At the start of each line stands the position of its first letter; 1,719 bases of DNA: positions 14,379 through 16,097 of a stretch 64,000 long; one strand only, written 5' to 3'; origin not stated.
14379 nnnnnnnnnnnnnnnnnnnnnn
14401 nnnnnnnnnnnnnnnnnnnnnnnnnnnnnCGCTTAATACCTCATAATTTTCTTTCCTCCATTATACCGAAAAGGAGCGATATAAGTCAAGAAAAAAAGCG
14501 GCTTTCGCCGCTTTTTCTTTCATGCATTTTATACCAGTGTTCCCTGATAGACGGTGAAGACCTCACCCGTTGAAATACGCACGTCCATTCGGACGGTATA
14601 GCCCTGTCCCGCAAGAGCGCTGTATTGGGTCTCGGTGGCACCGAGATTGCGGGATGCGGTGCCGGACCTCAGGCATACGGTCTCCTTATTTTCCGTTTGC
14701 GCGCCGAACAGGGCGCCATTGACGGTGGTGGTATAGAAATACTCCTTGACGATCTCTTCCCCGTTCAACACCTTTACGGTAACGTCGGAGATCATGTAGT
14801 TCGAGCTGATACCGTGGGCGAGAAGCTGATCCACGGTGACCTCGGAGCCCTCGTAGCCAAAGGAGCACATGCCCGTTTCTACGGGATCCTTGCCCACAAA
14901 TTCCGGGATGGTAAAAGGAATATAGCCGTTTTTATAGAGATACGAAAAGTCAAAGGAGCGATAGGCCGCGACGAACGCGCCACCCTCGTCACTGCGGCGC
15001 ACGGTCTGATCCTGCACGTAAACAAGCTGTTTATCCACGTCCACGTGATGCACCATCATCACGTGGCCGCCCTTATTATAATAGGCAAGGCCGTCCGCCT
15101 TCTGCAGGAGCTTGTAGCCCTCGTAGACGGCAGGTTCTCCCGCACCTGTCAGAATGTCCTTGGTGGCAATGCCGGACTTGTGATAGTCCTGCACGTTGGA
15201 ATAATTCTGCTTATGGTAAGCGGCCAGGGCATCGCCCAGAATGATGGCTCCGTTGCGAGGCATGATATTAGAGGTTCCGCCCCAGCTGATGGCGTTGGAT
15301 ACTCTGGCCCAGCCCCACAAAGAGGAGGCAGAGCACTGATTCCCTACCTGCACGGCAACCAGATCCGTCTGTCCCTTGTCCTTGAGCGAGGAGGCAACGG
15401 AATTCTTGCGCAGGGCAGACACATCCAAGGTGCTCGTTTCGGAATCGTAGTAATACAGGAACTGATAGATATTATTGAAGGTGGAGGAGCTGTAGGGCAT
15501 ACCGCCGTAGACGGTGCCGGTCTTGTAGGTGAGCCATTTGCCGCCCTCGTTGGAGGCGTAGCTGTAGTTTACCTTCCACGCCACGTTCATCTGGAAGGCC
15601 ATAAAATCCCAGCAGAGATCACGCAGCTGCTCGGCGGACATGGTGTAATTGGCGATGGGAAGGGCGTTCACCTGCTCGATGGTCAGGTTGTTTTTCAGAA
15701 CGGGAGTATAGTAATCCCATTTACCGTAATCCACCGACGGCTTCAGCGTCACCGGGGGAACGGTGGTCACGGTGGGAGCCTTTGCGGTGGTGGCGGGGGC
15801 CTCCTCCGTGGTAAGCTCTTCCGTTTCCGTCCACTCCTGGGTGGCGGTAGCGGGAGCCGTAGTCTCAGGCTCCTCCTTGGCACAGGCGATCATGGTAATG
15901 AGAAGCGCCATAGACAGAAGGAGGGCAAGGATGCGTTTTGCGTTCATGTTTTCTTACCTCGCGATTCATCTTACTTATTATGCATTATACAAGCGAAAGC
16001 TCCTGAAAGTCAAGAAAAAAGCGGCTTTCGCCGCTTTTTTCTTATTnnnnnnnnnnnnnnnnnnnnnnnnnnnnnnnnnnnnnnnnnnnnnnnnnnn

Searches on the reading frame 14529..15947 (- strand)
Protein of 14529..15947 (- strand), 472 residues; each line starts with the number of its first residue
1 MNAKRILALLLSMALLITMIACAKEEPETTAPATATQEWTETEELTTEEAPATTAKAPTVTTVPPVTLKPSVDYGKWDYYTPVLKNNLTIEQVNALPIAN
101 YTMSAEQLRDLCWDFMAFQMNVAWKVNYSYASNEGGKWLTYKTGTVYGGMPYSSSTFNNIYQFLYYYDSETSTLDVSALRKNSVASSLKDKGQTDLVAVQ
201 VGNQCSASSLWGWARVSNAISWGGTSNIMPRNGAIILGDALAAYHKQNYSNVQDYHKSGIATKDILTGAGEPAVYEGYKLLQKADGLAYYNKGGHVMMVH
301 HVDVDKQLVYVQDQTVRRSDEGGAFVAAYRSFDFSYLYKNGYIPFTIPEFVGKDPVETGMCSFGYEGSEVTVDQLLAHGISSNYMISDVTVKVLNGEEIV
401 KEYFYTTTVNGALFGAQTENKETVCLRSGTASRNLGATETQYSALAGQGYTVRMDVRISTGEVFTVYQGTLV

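Call 5: search_protein_families(library=pfam, proteins=[window:14529-15947:-], max_evalue=1)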
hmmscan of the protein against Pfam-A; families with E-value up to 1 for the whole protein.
window:14529-15947:- (472 aa): 1 family
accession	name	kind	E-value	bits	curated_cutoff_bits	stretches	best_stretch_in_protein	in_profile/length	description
PF21827.1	New_glue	-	0.34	11.1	31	1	7-62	7-60/94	New glue protein family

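Call 6: search_protein_families(library=ncbifam, proteins=[window:14529-15947:-], max_evalue=1)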
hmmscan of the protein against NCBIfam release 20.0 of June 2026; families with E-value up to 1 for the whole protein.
window:14529-15947:- (472 aa): 3 families
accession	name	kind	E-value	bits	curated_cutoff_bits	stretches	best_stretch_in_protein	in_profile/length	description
NF050038.1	rSAM_RiPP_GggB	equivalog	0.022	13.8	650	1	164-234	11-78/398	streptosactin maturase GggB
NF005802.0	PRK07657.1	equivalog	0.13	11.7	363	1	407-462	102-157/260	enoyl-CoA hydratase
NF041057.1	Rcas_1661_fam_Se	equivalog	0.23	11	190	1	13-70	3-65/247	Rcas_1661 family thioredoxin-like (seleno)lipoprotein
